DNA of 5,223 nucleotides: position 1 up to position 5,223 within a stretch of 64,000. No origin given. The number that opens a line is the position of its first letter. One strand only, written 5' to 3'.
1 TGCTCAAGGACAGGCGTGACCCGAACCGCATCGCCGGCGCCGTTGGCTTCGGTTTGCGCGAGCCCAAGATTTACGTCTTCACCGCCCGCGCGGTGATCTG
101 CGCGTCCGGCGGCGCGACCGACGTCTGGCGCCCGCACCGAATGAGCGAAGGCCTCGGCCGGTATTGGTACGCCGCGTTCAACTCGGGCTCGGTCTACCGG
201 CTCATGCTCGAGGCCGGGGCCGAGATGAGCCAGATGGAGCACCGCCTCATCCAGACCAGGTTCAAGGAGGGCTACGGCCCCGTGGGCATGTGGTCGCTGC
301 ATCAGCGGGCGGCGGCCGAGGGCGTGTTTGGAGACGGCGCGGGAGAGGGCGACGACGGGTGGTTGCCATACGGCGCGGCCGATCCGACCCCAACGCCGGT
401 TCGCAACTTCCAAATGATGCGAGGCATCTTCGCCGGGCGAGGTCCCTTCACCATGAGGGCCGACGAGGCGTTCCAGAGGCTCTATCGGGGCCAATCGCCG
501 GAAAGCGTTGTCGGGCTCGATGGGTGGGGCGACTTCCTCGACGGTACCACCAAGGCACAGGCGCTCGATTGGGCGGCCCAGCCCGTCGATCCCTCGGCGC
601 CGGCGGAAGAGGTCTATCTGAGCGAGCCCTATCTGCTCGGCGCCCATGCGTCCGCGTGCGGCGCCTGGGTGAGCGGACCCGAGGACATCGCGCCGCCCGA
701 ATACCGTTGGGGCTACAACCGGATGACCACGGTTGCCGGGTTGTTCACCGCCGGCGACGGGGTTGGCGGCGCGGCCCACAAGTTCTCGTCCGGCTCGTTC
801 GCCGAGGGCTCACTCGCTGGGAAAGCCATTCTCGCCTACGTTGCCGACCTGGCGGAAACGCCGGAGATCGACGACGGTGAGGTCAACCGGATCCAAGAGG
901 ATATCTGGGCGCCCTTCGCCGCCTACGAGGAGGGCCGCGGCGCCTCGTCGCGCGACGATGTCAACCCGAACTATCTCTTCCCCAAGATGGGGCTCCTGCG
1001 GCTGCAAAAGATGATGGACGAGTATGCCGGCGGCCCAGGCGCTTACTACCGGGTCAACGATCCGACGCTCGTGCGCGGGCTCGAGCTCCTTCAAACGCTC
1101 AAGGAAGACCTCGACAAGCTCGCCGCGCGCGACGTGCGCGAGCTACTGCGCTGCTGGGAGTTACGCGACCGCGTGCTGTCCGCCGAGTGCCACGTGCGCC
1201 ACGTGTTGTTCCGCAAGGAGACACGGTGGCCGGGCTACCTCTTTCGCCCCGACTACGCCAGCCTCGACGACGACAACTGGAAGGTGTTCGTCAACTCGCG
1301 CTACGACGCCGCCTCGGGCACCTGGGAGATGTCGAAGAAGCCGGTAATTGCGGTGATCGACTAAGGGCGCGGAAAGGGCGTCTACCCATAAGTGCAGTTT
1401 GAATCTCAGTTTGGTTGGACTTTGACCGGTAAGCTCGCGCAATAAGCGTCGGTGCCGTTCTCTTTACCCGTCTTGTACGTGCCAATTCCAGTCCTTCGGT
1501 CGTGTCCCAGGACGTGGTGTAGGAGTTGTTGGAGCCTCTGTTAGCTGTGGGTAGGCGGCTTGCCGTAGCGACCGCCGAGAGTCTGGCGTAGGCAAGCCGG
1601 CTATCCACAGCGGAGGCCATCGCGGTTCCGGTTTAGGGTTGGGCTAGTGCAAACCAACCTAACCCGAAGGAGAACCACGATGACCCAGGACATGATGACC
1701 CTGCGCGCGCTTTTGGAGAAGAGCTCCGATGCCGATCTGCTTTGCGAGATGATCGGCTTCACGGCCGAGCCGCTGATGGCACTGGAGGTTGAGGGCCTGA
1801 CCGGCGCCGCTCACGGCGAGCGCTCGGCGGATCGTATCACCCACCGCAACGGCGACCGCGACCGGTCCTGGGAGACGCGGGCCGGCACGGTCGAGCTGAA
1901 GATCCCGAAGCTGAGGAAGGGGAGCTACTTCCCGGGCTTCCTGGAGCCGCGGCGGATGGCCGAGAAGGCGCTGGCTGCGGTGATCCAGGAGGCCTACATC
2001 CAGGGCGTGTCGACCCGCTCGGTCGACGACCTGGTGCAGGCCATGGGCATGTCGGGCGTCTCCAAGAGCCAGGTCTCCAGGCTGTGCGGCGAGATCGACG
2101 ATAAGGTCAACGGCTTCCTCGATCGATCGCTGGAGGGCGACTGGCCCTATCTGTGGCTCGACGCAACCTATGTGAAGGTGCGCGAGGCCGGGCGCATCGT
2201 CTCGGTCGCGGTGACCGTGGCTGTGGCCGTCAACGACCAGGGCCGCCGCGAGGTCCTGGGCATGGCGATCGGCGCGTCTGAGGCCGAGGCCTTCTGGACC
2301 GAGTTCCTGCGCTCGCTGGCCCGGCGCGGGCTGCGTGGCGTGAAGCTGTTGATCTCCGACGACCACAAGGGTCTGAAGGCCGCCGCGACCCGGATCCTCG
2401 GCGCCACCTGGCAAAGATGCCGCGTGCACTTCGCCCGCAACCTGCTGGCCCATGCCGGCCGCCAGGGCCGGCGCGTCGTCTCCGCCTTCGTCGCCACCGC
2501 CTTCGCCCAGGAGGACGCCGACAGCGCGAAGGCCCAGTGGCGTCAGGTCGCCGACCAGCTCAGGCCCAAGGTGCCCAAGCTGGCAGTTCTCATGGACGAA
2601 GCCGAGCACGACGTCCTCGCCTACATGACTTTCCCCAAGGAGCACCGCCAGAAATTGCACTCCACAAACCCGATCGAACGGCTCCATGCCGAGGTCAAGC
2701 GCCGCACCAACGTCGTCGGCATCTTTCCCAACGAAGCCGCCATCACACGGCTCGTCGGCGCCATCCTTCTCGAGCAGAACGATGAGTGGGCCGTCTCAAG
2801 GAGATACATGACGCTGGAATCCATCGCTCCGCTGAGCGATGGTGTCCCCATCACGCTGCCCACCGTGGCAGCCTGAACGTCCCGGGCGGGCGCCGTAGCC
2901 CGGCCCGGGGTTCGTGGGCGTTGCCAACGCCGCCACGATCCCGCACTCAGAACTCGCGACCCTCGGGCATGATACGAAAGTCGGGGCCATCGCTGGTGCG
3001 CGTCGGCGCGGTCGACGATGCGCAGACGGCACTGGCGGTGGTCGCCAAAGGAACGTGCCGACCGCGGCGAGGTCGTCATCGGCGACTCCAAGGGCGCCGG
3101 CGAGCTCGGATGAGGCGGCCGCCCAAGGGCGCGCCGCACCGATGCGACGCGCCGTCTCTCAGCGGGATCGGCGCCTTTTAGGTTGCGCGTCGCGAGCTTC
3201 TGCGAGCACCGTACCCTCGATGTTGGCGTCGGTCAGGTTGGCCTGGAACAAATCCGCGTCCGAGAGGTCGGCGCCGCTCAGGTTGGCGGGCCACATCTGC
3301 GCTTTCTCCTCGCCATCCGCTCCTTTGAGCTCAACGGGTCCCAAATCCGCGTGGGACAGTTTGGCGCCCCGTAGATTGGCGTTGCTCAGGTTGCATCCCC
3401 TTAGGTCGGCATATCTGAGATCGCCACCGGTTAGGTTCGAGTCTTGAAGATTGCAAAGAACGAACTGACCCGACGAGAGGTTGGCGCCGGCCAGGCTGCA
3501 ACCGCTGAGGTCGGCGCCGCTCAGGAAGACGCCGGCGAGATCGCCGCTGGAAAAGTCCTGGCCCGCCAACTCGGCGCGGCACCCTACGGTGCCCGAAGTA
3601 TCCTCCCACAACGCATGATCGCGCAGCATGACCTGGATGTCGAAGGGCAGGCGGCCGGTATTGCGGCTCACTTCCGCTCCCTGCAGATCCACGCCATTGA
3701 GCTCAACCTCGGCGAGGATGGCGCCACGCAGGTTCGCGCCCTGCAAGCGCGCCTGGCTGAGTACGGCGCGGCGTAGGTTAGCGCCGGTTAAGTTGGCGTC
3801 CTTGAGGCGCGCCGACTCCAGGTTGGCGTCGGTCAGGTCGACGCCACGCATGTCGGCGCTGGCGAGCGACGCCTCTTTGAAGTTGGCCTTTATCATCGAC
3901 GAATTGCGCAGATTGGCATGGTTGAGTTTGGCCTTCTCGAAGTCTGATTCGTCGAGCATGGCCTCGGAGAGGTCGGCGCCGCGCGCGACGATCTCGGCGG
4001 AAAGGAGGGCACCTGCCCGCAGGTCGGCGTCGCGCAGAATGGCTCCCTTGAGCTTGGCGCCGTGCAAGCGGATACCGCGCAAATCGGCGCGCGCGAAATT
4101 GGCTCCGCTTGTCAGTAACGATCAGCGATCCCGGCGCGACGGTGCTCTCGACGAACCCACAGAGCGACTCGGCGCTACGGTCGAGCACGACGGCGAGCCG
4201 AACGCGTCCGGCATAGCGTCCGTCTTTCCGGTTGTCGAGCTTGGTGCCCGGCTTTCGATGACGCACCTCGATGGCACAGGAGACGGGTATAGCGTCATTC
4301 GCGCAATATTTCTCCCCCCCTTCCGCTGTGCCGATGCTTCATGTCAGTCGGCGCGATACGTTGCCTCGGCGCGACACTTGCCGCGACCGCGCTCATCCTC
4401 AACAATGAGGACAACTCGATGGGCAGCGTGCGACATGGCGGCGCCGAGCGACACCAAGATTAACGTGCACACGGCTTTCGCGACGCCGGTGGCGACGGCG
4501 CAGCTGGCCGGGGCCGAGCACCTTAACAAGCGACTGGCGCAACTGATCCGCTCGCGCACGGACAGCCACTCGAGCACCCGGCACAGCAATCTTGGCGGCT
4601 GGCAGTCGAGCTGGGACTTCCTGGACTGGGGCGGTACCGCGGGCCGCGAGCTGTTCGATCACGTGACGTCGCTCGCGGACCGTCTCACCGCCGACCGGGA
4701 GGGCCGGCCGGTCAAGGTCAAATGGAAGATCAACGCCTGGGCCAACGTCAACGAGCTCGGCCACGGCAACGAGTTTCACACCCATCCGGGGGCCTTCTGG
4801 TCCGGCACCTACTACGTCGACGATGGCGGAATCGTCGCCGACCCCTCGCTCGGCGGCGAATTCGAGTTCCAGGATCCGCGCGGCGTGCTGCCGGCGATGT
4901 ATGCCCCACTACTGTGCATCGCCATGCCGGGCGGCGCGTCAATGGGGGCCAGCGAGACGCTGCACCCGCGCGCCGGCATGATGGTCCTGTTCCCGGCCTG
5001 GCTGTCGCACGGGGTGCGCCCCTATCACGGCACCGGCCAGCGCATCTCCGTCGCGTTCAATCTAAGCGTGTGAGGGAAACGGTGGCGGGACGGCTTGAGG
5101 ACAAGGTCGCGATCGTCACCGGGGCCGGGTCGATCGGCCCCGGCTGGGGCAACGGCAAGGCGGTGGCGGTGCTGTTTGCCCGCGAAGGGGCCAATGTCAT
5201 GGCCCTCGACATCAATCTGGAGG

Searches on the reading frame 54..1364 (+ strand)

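Call 50: search_protein_families(library=pfam, proteins=[window:54-1364:+], max_evalue=0.001)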
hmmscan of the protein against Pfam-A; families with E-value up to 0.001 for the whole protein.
window:54-1364:+ (436 aa): 1 family
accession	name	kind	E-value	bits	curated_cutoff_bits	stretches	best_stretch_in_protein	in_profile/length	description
PF02910.25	Succ_DH_flav_C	-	9.7e-08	32.5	20.8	1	317-432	4-117/130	Fumarate reductase flavoprotein C-term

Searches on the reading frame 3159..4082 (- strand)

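Call 50: search_protein_families(library=pfam, proteins=[window:3159-4082:-], max_evalue=0.001)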
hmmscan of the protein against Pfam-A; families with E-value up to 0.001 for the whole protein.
window:3159-4082:- (307 aa): 4 families
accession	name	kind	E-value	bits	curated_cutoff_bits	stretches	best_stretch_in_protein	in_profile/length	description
PF00805.28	Pentapeptide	-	6.4e-59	195.4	20.2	6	210-247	1-38/40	Pentapeptide repeats (8 copies)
PF13599.13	Pentapeptide_4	-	2e-28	98.7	38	4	36-103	11-78/78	Pentapeptide repeat region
PF13576.12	Pentapeptide_3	-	7.8e-20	71.3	27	0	54-96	2-47/48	Pentapeptide repeats (9 copies)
PF25296.1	Decapeptide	-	6.3e-06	26.4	45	0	63-116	17-70/74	Decapeptide repeat region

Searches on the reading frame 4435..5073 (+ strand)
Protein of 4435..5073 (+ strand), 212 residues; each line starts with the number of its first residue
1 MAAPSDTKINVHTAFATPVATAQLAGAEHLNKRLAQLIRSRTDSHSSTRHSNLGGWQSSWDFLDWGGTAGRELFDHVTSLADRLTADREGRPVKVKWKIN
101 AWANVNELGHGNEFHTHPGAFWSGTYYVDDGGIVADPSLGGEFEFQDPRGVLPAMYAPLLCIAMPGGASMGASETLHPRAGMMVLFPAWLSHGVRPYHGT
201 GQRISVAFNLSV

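Call 4: search_protein_families(library=pfam, proteins=[window:4435-5073:+], max_evalue=0.01)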
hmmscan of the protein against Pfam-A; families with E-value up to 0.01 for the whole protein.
window:4435-5073:+ (212 aa): 2 families
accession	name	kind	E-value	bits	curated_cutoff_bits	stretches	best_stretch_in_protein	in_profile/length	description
PF13759.12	2OG-FeII_Oxy_5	-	2e-21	76.7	27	1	101-209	2-101/101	Putative 2OG-Fe(II) oxygenase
PF13640.12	2OG-FeII_Oxy_3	-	7.5e-06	27.3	27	1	120-210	28-97/98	2OG-Fe(II) oxygenase superfamily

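Call 26: search_protein_families(library=ncbifam, proteins=[window:4435-5073:+], max_evalue=0.00001)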
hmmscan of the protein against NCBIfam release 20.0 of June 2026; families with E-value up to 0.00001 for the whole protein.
window:4435-5073:+ (212 aa): 1 family
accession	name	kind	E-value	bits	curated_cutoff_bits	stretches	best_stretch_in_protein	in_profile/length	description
TIGR02466.1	TIGR02466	subfamily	2.4e-25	89.5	62.5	1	12-211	1-199/201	TIGR02466 family protein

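Call 27: find_homologous_proteins(query=window:4435-5073:+, max_evalue=1e-15)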
Query window:4435-5073:+ (212 aa): 2669 proteins with E <= 1e-15 among 2935 candidates; the best 120 are listed.
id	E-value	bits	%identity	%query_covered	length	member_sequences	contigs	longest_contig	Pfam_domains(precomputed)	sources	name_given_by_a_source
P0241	3.9e-141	486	99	100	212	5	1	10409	PF13640.13,PF13759.13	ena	-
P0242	1.3e-95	337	68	100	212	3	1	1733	PF13759.13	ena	-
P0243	1.1e-94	334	69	96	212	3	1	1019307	PF13640.13,PF13759.13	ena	-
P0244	1.7e-93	330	67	99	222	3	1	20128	PF13759.13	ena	-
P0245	1.0e-92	328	68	100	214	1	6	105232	PF13640.13,PF13759.13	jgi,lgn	jgi:uncharacterized protein (TIGR02466 family)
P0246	1.5e-92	327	66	100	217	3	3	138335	PF13640.13,PF13759.13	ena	-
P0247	5.1e-92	326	67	97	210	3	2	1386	PF13759.13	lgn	-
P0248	8.1e-92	325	68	100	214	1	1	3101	PF13640.13,PF13759.13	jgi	jgi:uncharacterized protein (TIGR02466 family)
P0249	8.3e-92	325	66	99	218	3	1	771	PF13640.13,PF13759.13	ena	-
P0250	1.2e-91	324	67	96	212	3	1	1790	PF13640.13,PF13759.13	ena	-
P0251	1.4e-91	324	66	100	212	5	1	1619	PF13640.13,PF13759.13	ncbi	-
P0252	1.5e-91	324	66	99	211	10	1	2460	PF13759.13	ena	-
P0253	2.0e-91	324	66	96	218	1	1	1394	PF13759.13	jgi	jgi:uncharacterized protein (TIGR02466 family)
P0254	2.4e-91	323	65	96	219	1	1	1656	PF13759.13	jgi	jgi:uncharacterized protein (TIGR02466 family)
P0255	3.1e-91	323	68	97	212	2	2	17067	PF13759.13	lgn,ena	-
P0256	3.6e-91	323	65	100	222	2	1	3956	PF13759.13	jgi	jgi:uncharacterized protein (TIGR02466 family)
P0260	1.1e-90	321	65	100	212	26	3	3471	PF13640.13,PF13759.13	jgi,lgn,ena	jgi:uncharacterized protein (TIGR02466 family)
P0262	1.5e-90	321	66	98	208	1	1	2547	PF13640.13,PF13759.13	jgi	jgi:uncharacterized protein (TIGR02466 family)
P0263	1.6e-90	321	65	98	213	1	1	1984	PF13640.13,PF13759.13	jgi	jgi:uncharacterized protein (TIGR02466 family)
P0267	4.3e-90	319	66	99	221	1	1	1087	PF13759.13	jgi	jgi:uncharacterized protein (TIGR02466 family)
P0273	2.0e-89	317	65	98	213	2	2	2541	PF13640.13,PF13759.13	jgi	jgi:uncharacterized protein (TIGR02466 family)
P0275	3.7e-89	316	64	97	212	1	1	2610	PF13640.13,PF13759.13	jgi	jgi:uncharacterized protein (TIGR02466 family)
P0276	5.1e-89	316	65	97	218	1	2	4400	PF13759.13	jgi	jgi:uncharacterized protein (TIGR02466 family)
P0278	6.1e-89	316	64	99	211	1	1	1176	PF13759.13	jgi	jgi:uncharacterized protein (TIGR02466 family)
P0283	1.8e-88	314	64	98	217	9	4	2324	PF13759.13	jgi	jgi:uncharacterized protein (TIGR02466 family)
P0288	3.4e-88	313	63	100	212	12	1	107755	PF13640.13,PF13759.13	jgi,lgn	jgi:uncharacterized protein (TIGR02466 family)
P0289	3.4e-88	313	64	96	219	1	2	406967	PF13759.13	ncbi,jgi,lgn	jgi:uncharacterized protein (TIGR02466 family)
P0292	4.8e-88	313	65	96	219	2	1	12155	PF13759.13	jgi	jgi:uncharacterized protein (TIGR02466 family)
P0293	4.9e-88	313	64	100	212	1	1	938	PF13640.13,PF13759.13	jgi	jgi:uncharacterized protein (TIGR02466 family)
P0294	5.9e-88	312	65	100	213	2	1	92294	PF13640.13,PF13759.13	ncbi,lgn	ncbi:MAG: TIGR02466 family protein [Alphaproteobacteria bacterium]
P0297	6.9e-88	312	65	100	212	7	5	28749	PF13640.13,PF13759.13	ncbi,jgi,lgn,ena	ncbi:MAG: TIGR02466 family protein [Alphaproteobacteria bacterium]|jgi:uncharacterized protein (TIGR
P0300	1.0e-87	311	64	96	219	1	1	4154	PF13640.13,PF13759.13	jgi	jgi:uncharacterized protein (TIGR02466 family)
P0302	1.4e-87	311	67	97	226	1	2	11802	PF13640.13,PF13759.13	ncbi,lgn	ncbi:MAG: TIGR02466 family protein [Kiloniellales bacterium]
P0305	1.5e-87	311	62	100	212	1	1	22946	PF13640.13,PF13759.13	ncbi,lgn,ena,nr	ncbi:MAG: TIGR02466 family protein [Proteobacteria bacterium]|nr:TIGR02466 family protein [Pseudomon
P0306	1.6e-87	311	62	100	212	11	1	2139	PF13640.13,PF13759.13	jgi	jgi:uncharacterized protein (TIGR02466 family)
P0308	2.0e-87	311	65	97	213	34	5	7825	PF13759.13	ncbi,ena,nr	ncbi:MAG: TIGR02466 family protein [Kiloniellales bacterium]|nr:TIGR02466 family protein [Kiloniella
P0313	3.3e-87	310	63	98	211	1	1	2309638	PF13640.13,PF13759.13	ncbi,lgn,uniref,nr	ncbi:TIGR02466 family protein [Oceanibacterium hippocampi]|uniref:Fe2OG dioxygenase domain-containin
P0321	6.4e-87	309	65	97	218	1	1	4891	PF13640.13,PF13759.13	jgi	jgi:uncharacterized protein (TIGR02466 family)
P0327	9.8e-87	308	64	96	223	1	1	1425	PF13640.13,PF13759.13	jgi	jgi:uncharacterized protein (TIGR02466 family)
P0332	2.4e-86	307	65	98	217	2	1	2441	PF13759.13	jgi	jgi:uncharacterized protein (TIGR02466 family)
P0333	2.8e-86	307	64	97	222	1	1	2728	PF13640.13,PF13759.13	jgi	jgi:uncharacterized protein (TIGR02466 family)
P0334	2.8e-86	307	65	97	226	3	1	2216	PF13759.13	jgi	jgi:uncharacterized protein (TIGR02466 family)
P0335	2.9e-86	307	62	98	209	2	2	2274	PF13640.13,PF13759.13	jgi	jgi:uncharacterized protein (TIGR02466 family)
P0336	3.0e-86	307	63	97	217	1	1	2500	PF13640.13,PF13759.13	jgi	jgi:uncharacterized protein (TIGR02466 family)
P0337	3.1e-86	307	63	97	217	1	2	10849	PF13640.13,PF13759.13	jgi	jgi:uncharacterized protein (TIGR02466 family)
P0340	3.6e-86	306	64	97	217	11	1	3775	PF13640.13,PF13759.13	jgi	jgi:uncharacterized protein (TIGR02466 family)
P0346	5.9e-86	306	62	96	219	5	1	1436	PF13759.13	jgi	jgi:uncharacterized protein (TIGR02466 family)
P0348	6.1e-86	306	63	98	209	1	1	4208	PF13640.13,PF13759.13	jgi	jgi:uncharacterized protein (TIGR02466 family)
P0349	6.3e-86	306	63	96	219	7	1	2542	PF13640.13,PF13759.13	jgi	jgi:uncharacterized protein (TIGR02466 family)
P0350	6.6e-86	306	66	96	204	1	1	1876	PF13640.13,PF13759.13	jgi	jgi:uncharacterized protein (TIGR02466 family)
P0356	1.0e-85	305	64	97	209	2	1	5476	PF13640.13,PF13759.13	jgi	jgi:uncharacterized protein (TIGR02466 family)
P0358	1.1e-85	305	63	97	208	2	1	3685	PF13759.13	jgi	jgi:uncharacterized protein (TIGR02466 family)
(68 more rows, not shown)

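Call 28: find_encoding_contigs(protein=P0241, flank=10000, max_places=4)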
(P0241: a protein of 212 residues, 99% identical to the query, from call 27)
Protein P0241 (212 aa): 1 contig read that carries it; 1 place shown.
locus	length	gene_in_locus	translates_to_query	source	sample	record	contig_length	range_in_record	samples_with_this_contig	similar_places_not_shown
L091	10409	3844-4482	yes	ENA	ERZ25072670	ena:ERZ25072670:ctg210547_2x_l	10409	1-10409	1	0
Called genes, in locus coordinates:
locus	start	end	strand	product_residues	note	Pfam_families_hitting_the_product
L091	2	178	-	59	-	?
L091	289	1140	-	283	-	PF02274:ADI (faint)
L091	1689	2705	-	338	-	-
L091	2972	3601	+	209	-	PF12762:DDE_Tnp_IS1595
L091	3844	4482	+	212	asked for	PF13759:2OG-FeII_Oxy_5, PF13640:2OG-FeII_Oxy_3 (weak)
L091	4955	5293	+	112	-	PF00106:adh_short, PF13561:adh_short_C2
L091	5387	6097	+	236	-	PF00266:Aminotran_5 (weak), PF22580:KYNU_C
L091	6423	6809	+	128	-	PF03301:Trp_dioxygenase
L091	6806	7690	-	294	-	-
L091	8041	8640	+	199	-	PF00211:Guanylate_cyc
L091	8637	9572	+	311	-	PF00892:EamA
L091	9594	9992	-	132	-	PF00211:Guanylate_cyc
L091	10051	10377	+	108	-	-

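Call 29: find_encoding_contigs(protein=P0243, flank=6000, max_places=2)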
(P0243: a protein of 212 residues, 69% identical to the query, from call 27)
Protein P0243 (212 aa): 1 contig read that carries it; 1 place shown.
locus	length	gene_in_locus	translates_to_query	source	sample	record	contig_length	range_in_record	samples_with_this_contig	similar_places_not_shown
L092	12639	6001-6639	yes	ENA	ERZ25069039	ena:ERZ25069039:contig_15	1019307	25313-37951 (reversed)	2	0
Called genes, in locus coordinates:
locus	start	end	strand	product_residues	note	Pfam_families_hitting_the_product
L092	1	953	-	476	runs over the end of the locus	PF07219:HemY_N, PF14559:TPR_19 (faint)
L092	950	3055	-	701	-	PF02602:HEM4, PF09731:Mitofilin (weak)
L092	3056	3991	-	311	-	PF01379:Porphobil_deam, PF03900:Porphobil_deamC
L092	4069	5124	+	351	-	PF00814:TsaD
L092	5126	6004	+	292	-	PF00535:Glycos_transf_2, PF13641:Glyco_tranf_2_3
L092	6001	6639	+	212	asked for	PF13640:2OG-FeII_Oxy_3 (weak), PF13759:2OG-FeII_Oxy_5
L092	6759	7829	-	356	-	PF12760:Zn_ribbon_IS1595, PF12762:DDE_Tnp_IS1595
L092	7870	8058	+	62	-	PF03795:YCII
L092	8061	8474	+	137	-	PF01878:EVE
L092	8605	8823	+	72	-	PF00355:Rieske (weak)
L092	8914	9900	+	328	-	PF02608:Bmp, PF13407:Peripla_BP_4 (weak)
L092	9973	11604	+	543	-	PF00005:ABC_tran, PF13304:AAA_21 (faint), PF00005:ABC_tran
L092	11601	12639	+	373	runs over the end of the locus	PF02653:BPD_transp_2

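Call 30: find_encoding_contigs(protein=P0245, flank=6000, max_places=3)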
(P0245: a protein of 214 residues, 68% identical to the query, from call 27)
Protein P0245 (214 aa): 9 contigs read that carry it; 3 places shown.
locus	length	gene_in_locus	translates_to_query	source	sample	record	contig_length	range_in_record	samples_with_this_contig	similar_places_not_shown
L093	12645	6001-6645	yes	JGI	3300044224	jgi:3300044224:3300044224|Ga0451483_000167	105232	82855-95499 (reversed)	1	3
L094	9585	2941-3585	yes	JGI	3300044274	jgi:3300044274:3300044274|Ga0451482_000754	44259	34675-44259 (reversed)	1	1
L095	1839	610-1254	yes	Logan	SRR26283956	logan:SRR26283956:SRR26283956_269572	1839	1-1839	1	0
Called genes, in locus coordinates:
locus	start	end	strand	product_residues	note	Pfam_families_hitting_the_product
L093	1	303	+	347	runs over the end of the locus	PF00296:Bac_luciferase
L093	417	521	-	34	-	PF04014:MazE_antitoxin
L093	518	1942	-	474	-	PF07219:HemY_N, PF07719:TPR_2 (faint), PF13428:TPR_14 (faint), PF14559:TPR_19 (weak)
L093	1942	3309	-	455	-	PF09731:Mitofilin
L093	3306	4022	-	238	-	PF02602:HEM4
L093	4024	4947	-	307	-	PF01379:Porphobil_deam, PF03900:Porphobil_deamC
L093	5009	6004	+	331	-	PF00814:TsaD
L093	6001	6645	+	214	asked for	PF13759:2OG-FeII_Oxy_5, PF13640:2OG-FeII_Oxy_3 (weak)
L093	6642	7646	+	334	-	PF01210:NAD_Gly3P_dh_N, PF02558:ApbA, PF03446:NAD_binding_2 (weak), PF03807:F420_oxidored, PF07479:NAD_Gly3P_dh_C, PF20618:GPD_NAD_C_bact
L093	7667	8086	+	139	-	PF01878:EVE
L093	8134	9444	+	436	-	PF02771:Acyl-CoA_dh_N, PF02770:Acyl-CoA_dh_M, PF00441:Acyl-CoA_dh_1, PF08028:Acyl-CoA_dh_2 (weak)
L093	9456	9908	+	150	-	PF19315:MC_hydratase, PF01575:MaoC_dehydratas, PF13452:FAS1_DH_region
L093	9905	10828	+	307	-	PF03328:HpcH_HpaI, PF15617:C-C_Bond_Lyase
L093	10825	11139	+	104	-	-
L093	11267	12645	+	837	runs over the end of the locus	-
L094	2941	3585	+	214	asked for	PF13759:2OG-FeII_Oxy_5, PF13640:2OG-FeII_Oxy_3 (weak)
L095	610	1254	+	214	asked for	PF13759:2OG-FeII_Oxy_5, PF13640:2OG-FeII_Oxy_3 (weak)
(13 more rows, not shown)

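Call 54: search_solved_structures(query=window:4435-5073:+, max_evalue=0.01)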
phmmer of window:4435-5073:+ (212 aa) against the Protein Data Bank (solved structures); distinct sequences matched with E-value up to 0.01: 2.
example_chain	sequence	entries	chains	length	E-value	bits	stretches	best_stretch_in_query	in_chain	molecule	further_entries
3bvc_A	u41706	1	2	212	2.8e-06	30.4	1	71-209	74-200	Uncharacterized protein Ism_01780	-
2rg4_A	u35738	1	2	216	6.6e-06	29.2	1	71-210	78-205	Uncharacterized protein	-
